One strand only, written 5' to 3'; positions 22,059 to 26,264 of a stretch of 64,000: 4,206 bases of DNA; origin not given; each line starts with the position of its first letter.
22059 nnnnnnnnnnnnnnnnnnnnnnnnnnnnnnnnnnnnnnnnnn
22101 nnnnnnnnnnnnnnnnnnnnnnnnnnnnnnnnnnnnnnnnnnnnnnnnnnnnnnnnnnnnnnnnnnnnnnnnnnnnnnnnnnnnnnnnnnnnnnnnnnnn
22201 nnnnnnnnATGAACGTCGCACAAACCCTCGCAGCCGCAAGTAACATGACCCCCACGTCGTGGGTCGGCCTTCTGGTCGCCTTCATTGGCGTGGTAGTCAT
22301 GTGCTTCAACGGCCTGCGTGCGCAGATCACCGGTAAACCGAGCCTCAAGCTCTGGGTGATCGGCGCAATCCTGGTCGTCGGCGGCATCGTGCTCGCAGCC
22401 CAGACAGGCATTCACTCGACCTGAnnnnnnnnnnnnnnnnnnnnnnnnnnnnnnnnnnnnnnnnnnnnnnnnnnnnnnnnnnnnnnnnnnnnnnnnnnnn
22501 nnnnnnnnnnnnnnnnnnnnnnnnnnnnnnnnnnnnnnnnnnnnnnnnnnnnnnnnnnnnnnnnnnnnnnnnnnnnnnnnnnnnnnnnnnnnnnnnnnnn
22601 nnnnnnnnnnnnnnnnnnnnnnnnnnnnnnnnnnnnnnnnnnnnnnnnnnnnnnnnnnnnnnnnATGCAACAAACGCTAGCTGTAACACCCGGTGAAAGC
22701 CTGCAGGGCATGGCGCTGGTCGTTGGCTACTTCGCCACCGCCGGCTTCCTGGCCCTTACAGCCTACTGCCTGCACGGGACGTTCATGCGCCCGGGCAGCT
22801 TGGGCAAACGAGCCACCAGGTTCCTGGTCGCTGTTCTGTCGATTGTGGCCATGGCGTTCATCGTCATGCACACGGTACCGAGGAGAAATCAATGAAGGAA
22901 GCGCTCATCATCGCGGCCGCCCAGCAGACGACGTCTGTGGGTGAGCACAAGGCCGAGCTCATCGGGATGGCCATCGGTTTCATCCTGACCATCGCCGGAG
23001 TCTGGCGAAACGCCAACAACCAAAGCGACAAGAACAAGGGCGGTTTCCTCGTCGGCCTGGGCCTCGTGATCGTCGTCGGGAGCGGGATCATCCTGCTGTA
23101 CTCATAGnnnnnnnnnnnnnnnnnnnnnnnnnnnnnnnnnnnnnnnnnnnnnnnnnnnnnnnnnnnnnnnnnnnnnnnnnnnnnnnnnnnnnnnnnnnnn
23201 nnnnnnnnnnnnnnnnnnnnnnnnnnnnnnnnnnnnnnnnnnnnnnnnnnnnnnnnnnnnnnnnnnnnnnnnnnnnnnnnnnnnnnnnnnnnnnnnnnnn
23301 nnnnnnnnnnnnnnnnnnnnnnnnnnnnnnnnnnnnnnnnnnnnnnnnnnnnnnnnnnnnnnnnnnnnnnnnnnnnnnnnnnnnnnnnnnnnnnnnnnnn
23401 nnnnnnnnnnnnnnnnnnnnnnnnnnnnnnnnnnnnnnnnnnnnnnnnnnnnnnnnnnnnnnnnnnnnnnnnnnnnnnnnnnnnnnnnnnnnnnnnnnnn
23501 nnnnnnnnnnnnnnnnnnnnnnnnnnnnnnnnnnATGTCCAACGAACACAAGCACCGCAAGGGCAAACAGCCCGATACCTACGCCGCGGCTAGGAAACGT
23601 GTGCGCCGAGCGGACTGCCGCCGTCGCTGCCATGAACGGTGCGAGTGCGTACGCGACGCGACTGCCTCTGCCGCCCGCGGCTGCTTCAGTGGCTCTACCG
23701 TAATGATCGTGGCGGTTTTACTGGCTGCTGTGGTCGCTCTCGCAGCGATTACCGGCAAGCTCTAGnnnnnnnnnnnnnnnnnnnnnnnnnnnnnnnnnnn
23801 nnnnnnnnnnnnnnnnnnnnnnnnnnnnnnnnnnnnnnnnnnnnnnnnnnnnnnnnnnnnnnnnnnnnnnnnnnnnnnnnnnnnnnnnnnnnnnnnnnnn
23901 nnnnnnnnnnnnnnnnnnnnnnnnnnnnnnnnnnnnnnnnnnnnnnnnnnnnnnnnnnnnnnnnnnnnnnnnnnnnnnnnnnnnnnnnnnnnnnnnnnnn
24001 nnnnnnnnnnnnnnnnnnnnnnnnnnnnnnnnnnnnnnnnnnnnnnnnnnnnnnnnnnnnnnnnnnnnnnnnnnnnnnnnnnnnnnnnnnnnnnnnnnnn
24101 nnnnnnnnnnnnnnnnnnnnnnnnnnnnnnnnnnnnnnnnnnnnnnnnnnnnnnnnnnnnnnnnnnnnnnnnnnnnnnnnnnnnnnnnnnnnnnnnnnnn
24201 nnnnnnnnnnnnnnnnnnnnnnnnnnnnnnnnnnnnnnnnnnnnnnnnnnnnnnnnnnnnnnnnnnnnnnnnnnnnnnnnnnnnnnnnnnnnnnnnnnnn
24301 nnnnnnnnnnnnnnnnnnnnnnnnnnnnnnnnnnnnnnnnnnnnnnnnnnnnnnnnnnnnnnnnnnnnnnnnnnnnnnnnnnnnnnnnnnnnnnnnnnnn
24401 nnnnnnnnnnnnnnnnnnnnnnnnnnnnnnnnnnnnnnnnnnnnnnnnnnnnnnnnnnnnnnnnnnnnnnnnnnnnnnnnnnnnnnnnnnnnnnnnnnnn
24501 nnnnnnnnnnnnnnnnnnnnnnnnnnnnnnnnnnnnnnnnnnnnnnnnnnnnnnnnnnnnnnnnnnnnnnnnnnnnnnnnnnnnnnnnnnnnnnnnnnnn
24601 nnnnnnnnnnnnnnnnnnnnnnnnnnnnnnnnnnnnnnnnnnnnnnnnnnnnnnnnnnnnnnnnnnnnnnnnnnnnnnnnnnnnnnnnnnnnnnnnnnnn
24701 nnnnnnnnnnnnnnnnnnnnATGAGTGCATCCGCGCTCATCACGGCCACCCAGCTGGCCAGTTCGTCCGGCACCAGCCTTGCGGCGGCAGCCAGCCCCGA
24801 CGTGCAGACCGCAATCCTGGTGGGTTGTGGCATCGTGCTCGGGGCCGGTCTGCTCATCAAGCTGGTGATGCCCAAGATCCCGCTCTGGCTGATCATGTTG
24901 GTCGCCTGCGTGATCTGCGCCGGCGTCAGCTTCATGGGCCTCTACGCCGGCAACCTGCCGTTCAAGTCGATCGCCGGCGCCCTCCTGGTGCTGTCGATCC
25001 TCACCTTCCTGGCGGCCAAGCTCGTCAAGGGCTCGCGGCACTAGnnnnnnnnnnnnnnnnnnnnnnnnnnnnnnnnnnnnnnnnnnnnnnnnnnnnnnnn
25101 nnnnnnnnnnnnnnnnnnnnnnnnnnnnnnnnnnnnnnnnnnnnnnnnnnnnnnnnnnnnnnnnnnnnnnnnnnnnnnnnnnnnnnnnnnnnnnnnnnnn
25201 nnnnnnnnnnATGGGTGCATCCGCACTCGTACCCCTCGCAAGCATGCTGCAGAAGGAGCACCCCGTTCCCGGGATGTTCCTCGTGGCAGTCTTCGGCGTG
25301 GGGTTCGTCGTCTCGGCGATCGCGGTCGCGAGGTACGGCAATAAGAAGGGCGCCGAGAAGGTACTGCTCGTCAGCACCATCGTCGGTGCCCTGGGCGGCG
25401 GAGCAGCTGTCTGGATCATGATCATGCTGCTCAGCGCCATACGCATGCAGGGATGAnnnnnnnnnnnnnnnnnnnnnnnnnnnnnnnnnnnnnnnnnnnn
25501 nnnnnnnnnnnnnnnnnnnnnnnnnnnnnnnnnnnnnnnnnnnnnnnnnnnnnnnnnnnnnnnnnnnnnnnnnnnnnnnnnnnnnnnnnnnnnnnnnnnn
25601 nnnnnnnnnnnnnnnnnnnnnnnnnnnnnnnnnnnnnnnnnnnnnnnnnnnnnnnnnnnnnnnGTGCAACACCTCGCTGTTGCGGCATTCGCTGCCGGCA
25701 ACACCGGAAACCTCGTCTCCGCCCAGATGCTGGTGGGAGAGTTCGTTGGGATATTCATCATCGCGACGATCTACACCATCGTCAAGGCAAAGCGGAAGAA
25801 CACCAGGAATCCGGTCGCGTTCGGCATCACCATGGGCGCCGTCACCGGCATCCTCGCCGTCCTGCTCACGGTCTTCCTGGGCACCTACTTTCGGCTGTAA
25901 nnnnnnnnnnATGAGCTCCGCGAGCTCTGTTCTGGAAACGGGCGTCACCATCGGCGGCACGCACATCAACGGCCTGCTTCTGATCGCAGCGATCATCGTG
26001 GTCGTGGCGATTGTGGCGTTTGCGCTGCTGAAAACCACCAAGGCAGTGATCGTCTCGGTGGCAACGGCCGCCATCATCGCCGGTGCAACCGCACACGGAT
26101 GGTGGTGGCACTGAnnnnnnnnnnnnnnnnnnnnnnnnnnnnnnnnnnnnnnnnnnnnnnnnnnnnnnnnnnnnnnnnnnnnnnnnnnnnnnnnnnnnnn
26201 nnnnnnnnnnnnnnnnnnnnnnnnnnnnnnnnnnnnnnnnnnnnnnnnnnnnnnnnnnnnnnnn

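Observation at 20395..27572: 7-kb same-strand array of about 31 consecutive tiny predicted membrane proteins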

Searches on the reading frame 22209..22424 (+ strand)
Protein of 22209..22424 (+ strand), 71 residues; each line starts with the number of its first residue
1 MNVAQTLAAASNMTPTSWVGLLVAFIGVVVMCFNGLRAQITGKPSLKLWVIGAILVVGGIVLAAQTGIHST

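Call 10: search_protein_families(library=pfam, max_evalue=1, proteins=[window:22209-22424:+])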
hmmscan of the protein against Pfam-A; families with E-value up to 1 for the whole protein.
window:22209-22424:+ (71 aa): 3 families
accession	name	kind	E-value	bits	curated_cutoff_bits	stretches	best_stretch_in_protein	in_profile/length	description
PF04932.20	Wzy_C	-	0.11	12.7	31.7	1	6-65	7-59/149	O-Antigen ligase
PF11992.13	TgpA_N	-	0.11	11.9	30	1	4-67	5-71/333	TgpA N-terminal domain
PF15807.10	MAP17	-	0.6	10.6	29.6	1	27-63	9-45/122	Membrane-associated protein 117 kDa, PDZK1-interacting protein 1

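Call 11: search_protein_families(library=phrogs, max_evalue=1, proteins=[window:22209-22424:+])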
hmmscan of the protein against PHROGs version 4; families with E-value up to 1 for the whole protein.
window:22209-22424:+ (71 aa): 2 families
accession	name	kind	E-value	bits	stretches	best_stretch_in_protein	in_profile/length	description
phrog_200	-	other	0.43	10.6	1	9-65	39-100/379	lipoprotein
phrog_8436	-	unknown function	0.62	11.2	1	26-63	6-43/110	-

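Call 81: search_protein_families(library=padloc, max_evalue=0.1, proteins=[window:22209-22424:+])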
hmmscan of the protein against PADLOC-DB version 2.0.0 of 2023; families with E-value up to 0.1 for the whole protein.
window:22209-22424:+ (71 aa): 0 families

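Call 82: search_protein_families(library=ncbifam, max_evalue=0.1, proteins=[window:22209-22424:+])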
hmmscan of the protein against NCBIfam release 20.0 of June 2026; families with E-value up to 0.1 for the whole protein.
window:22209-22424:+ (71 aa): 2 families
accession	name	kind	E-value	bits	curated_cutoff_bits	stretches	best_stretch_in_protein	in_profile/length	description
NF041681.1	HGxxPAAW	subfamily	0.076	13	33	0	14-62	5-48/55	HGxxPAAW family protein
NF033480.1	bifunc_MprF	equivalog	0.09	11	600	1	6-64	116-174/841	bifunctional lysylphosphatidylglycerol flippase/synthetase MprF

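Call 130: predict_structure(alignment_id=A13)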
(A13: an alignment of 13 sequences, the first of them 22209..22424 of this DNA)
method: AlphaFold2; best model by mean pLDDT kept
length: 71 residues; sequences in the alignment: 13
mean_pLDDT: 73.4   pTM: 0.48
mean pLDDT of the five models: 73.4, 72.3, 72.2, 70.1, 69.1
residues with pLDDT >= 90: 0; 70-90: 46; 50-70: 21; < 50: 4
segments of 3 or more residues with pLDDT < 50: 69-71
pLDDT, mean of each block of 10 residues (from residue 1): 60 69 84 79 78 84 63 43
secondary structure, 60 per line:
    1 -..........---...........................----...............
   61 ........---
elements in order: H2-11 H15-41 H46-68
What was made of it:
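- On VirB2-like (T4SS) pilin arrays of Patescibacteria: The AF2 model of w10 is a helical hairpin with pLDDT 73 (call 130).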

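Call 132: fold_search(model_id=the predicted structure, library=pdb)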
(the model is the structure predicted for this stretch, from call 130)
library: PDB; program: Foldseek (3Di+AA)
matches with E <= 10: 76; with E <= 0.001: 0
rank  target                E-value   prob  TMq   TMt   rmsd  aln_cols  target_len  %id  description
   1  9nyc_A                3.4e-01  1.00  0.68  0.16   1.2        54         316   20  Cryo-EM structure of the glycosyltransferase GtrB in the substrate-bound state (released 2025-12-17)
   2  8ijm_A                1.5e+00  0.69  0.59  0.05   3.0        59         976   19  Cyo-EM structure of K794A non-gastric proton pump in Na+ bound E1AMPPCP state (released 2023-08-02)
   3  9nyf_A                1.6e+00  0.84  0.60  0.15   2.4        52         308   19  Cryo-EM structure of the glycosyltransferase GtrB (tetramer volume) (released 2025-12-17)
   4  9nyd_C                2.2e+00  0.38  0.49  0.15   3.0        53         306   21  Cryo-EM structure of the glycosyltransferase GtrB in the pre-catalysis and product-bound state (released 2025-12-17)
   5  4uxz_F                2.4e+00  0.47  0.58  0.45   4.5        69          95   13  Structure of delta7-DgkA-syn in 7.9 MAG to 2.18 angstrom resolution (released 2015-09-30)
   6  5dwk_E                3.0e+00  0.38  0.58  0.50   4.4        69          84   13  Diacylglycerol Kinase solved by multi crystal multi orientation native SAD (released 2016-03-23)
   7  6h2f_C                3.2e+00  0.60  0.67  0.16   8.7        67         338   18  Structure of the pre-pore AhlB of the tripartite alpha-pore forming toxin, AHL, from Aeromonas hydrophila. (released 2019-07-10)
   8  7a0g_BBB              3.2e+00  0.14  0.38  0.12   9.1        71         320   20  Structure of the SmhB pore of the tripartite alpha-pore forming toxin, Smh, from Serratia marcescens. (released 2021-03-31)
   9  6h2f_J                3.7e+00  0.57  0.68  0.16   8.3        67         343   18  Structure of the pre-pore AhlB of the tripartite alpha-pore forming toxin, AHL, from Aeromonas hydrophila. (released 2019-07-10)
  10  3ze3_F                3.9e+00  0.33  0.58  0.48   4.4        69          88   13  Crystal structure of the integral membrane diacylglycerol kinase - delta7 (released 2013-05-22)
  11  7a0g_III              3.9e+00  0.09  0.31  0.10   9.3        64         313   19  Structure of the SmhB pore of the tripartite alpha-pore forming toxin, Smh, from Serratia marcescens. (released 2021-03-31)
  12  1ijp_MODEL_1_A        4.2e+00  0.15  0.43  0.41   9.5        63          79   17  Solution Structure of Ala20Pro/Pro64Ala substituted subunit c of Escherichia coli ATP synthase (released 2002-03-27)
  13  6h2f_B                4.4e+00  0.51  0.68  0.15   8.2        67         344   18  Structure of the pre-pore AhlB of the tripartite alpha-pore forming toxin, AHL, from Aeromonas hydrophila. (released 2019-07-10)
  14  4bpd_F                4.4e+00  0.30  0.59  0.47   4.4        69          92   13  Structure determination of an integral membrane kinase (released 2014-05-07)
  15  7k3h_B                4.4e+00  0.09  0.31  0.26   8.7        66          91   21  Crystal structure of deep network hallucinated protein 0217 (released 2021-12-22)
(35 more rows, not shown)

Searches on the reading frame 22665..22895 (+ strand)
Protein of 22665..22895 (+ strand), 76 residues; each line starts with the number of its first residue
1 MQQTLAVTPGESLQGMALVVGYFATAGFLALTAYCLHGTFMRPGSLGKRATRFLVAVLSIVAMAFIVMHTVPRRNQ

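Call 10: search_protein_families(library=pfam, max_evalue=1, proteins=[window:22665-22895:+])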
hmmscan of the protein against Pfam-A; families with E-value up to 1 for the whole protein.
window:22665-22895:+ (76 aa): 0 families

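Call 11: search_protein_families(library=phrogs, max_evalue=1, proteins=[window:22665-22895:+])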
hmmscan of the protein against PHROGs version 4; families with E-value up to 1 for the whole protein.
window:22665-22895:+ (76 aa): 2 families
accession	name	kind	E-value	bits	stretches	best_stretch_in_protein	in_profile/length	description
phrog_24311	-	unknown function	0.1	13.8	1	19-68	16-64/71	-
phrog_21491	-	unknown function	0.54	11.4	0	14-38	21-45/76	-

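Call 81: search_protein_families(library=padloc, max_evalue=0.1, proteins=[window:22665-22895:+])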
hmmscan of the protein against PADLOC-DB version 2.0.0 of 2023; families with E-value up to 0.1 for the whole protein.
window:22665-22895:+ (76 aa): 0 families

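Call 82: search_protein_families(library=ncbifam, max_evalue=0.1, proteins=[window:22665-22895:+])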
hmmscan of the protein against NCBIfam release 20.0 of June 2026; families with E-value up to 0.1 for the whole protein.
window:22665-22895:+ (76 aa): 0 families

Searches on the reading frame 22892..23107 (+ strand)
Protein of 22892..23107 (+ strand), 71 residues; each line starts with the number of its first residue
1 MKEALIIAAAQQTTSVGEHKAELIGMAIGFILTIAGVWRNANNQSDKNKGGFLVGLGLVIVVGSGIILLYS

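Call 10: search_protein_families(library=pfam, max_evalue=1, proteins=[window:22892-23107:+])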
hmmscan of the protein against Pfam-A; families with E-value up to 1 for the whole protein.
window:22892-23107:+ (71 aa): 3 families
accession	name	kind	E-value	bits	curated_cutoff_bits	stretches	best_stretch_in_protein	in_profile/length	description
PF13373.11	Dsc3_C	-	0.041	14.5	25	1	11-64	87-141/145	DSC E3 ubiquitin ligase complex subunit 3, C-terminal domain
PF20563.3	DUF6773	-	0.16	12.2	27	1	16-62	82-128/163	Family of unknown function (DUF6773)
PF20712.2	CyanoTRADDas_TM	-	0.84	10.2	24.3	0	23-65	14-55/68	Cyanobacterial TRADD-N associated 2-Transmembrane domain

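Call 11: search_protein_families(library=phrogs, max_evalue=1, proteins=[window:22892-23107:+])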
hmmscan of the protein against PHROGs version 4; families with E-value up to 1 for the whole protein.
window:22892-23107:+ (71 aa): 1 family
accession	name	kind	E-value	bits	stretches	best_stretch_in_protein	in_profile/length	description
phrog_13918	-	unknown function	0.035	15.1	1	26-63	51-87/108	-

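Call 81: search_protein_families(library=padloc, max_evalue=0.1, proteins=[window:22892-23107:+])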
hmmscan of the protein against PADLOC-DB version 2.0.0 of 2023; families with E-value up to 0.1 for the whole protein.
window:22892-23107:+ (71 aa): 0 families

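Call 82: search_protein_families(library=ncbifam, max_evalue=0.1, proteins=[window:22892-23107:+])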
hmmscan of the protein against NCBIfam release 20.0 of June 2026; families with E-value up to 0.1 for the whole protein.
window:22892-23107:+ (71 aa): 0 families

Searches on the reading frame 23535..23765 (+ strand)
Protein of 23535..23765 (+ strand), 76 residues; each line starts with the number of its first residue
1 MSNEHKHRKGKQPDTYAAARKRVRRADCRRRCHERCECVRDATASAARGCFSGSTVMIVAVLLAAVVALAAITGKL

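Call 10: search_protein_families(library=pfam, max_evalue=1, proteins=[window:23535-23765:+])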
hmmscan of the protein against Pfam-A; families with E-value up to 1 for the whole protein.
window:23535-23765:+ (76 aa): 2 families
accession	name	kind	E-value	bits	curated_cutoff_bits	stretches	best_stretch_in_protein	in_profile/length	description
PF08276.17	PAN_2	-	8.6e-05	23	21.1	1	9-51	13-58/67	PAN-like domain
PF05478.16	Prominin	-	0.16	10.4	34.3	1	28-67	119-158/799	Prominin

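Call 11: search_protein_families(library=phrogs, max_evalue=1, proteins=[window:23535-23765:+])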
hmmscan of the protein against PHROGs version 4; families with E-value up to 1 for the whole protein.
window:23535-23765:+ (76 aa): 1 family
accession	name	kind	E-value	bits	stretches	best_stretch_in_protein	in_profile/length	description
phrog_4343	-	unknown function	0.23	12.8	1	18-72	55-105/167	-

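Call 81: search_protein_families(library=padloc, max_evalue=0.1, proteins=[window:23535-23765:+])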
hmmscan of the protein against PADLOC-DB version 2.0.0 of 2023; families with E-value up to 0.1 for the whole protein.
window:23535-23765:+ (76 aa): 0 families

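Call 82: search_protein_families(library=ncbifam, max_evalue=0.1, proteins=[window:23535-23765:+])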
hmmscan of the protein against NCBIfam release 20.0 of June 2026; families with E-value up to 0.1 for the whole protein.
window:23535-23765:+ (76 aa): 0 families

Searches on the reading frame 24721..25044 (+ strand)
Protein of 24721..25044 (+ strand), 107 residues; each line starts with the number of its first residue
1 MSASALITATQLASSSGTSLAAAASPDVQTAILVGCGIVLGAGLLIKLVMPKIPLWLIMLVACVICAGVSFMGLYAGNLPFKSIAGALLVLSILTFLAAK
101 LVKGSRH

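Call 10: search_protein_families(library=pfam, max_evalue=1, proteins=[window:24721-25044:+])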
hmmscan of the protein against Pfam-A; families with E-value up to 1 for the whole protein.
window:24721-25044:+ (107 aa): 2 families
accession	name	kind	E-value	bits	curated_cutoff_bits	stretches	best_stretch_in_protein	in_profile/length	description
PF01788.22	PsbJ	-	0.019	15.2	30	1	52-77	6-34/39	PsbJ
PF01384.25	PHO4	-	0.33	10.3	33.7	1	4-73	198-263/350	Phosphate transporter family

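Call 11: search_protein_families(library=phrogs, max_evalue=1, proteins=[window:24721-25044:+])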
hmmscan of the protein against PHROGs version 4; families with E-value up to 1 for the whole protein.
window:24721-25044:+ (107 aa): 1 family
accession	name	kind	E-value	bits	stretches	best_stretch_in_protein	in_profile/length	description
phrog_14607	-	lysis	0.62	11.2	1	43-72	15-44/74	holin/anti-holin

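Call 81: search_protein_families(library=padloc, max_evalue=0.1, proteins=[window:24721-25044:+])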
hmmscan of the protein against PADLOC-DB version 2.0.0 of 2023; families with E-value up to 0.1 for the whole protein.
window:24721-25044:+ (107 aa): 0 families

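Call 82: search_protein_families(library=ncbifam, max_evalue=0.1, proteins=[window:24721-25044:+])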
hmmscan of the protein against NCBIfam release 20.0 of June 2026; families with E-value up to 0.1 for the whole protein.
window:24721-25044:+ (107 aa): 1 family
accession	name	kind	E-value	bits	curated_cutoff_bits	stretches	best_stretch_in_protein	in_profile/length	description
NF009097.0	PRK12438.1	subfamily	0.053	11.4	1254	1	52-94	256-298/991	hypothetical protein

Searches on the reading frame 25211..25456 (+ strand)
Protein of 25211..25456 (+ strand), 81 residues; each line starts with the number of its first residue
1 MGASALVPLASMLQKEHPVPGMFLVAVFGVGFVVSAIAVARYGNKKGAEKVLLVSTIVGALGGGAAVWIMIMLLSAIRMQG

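Call 10: search_protein_families(library=pfam, max_evalue=1, proteins=[window:25211-25456:+])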
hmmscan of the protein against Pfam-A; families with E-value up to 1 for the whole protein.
window:25211-25456:+ (81 aa): 2 families
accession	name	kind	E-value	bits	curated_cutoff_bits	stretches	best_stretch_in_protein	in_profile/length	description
PF07690.21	MFS_1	-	0.0017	17.8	33.4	1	4-76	13-93/347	Major Facilitator Superfamily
PF06305.16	LapA_dom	-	0.079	13.3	28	0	22-39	21-38/64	Lipopolysaccharide assembly protein A domain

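Call 11: search_protein_families(library=phrogs, max_evalue=1, proteins=[window:25211-25456:+])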
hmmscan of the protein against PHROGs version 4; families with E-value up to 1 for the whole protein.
window:25211-25456:+ (81 aa): 1 family
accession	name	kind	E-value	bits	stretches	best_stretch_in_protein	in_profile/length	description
phrog_2034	-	unknown function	0.0041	16.8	1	17-75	252-314/406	-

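Call 81: search_protein_families(library=padloc, max_evalue=0.1, proteins=[window:25211-25456:+])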
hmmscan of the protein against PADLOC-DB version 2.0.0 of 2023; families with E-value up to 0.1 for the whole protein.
window:25211-25456:+ (81 aa): 0 families

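Call 82: search_protein_families(library=ncbifam, max_evalue=0.1, proteins=[window:25211-25456:+])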
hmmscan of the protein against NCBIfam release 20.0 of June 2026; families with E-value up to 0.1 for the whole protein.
window:25211-25456:+ (81 aa): 1 family
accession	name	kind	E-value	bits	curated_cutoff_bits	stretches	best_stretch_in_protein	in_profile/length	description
NF041247.1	UsfY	equivalog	0.031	15.1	100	1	15-71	19-71/95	protein UsfY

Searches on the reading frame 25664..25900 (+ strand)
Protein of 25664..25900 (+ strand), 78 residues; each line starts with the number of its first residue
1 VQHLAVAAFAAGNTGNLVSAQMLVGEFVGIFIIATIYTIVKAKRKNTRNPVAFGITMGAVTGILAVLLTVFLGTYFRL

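Call 10: search_protein_families(library=pfam, max_evalue=1, proteins=[window:25664-25900:+])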
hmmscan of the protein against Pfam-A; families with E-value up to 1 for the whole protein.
window:25664-25900:+ (78 aa): 2 families
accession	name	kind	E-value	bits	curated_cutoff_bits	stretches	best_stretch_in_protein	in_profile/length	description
PF11345.13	DUF3147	-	0.0069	17.2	23.6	1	27-76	33-81/111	Protein of unknown function (DUF3147)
PF11857.13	DUF3377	-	0.11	12.9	26.5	1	25-48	35-58/72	Domain of unknown function (DUF3377)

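Call 11: search_protein_families(library=phrogs, max_evalue=1, proteins=[window:25664-25900:+])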
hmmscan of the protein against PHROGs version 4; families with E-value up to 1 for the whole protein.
window:25664-25900:+ (78 aa): 1 family
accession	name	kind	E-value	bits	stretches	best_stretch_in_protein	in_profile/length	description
phrog_24385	-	unknown function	0.0019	19.7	1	30-76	41-87/109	-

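Call 81: search_protein_families(library=padloc, max_evalue=0.1, proteins=[window:25664-25900:+])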
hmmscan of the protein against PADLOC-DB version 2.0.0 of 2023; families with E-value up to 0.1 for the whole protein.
window:25664-25900:+ (78 aa): 0 families

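Call 82: search_protein_families(library=ncbifam, max_evalue=0.1, proteins=[window:25664-25900:+])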
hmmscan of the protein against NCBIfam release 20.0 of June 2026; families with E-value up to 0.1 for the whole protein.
window:25664-25900:+ (78 aa): 0 families

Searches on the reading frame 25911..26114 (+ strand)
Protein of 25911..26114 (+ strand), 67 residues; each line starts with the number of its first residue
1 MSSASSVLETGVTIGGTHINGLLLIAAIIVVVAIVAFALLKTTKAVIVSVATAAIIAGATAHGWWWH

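Call 10: search_protein_families(library=pfam, max_evalue=1, proteins=[window:25911-26114:+])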
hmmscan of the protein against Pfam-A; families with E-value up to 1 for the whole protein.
window:25911-26114:+ (67 aa): 2 families
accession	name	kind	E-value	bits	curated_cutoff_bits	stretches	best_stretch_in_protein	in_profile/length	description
PF01252.23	Peptidase_A8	-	0.055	14.1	25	1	9-60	40-94/142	Signal peptidase (SPase) II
PF02723.19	CoV_E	-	0.36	11.5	32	1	20-50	12-42/75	Coronavirus small envelope protein E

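Call 11: search_protein_families(library=phrogs, max_evalue=1, proteins=[window:25911-26114:+])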
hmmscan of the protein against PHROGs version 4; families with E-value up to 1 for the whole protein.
window:25911-26114:+ (67 aa): 2 families
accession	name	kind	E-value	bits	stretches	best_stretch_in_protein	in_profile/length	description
phrog_263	-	lysis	0.31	12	1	22-65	33-76/123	holin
phrog_6586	-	unknown function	0.46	11.4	1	22-60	59-97/129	-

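Call 81: search_protein_families(library=padloc, max_evalue=0.1, proteins=[window:25911-26114:+])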
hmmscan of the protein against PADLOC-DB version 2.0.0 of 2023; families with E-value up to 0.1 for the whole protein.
window:25911-26114:+ (67 aa): 0 families

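Call 82: search_protein_families(library=ncbifam, max_evalue=0.1, proteins=[window:25911-26114:+])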
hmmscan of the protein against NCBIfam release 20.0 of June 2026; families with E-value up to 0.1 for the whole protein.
window:25911-26114:+ (67 aa): 0 families
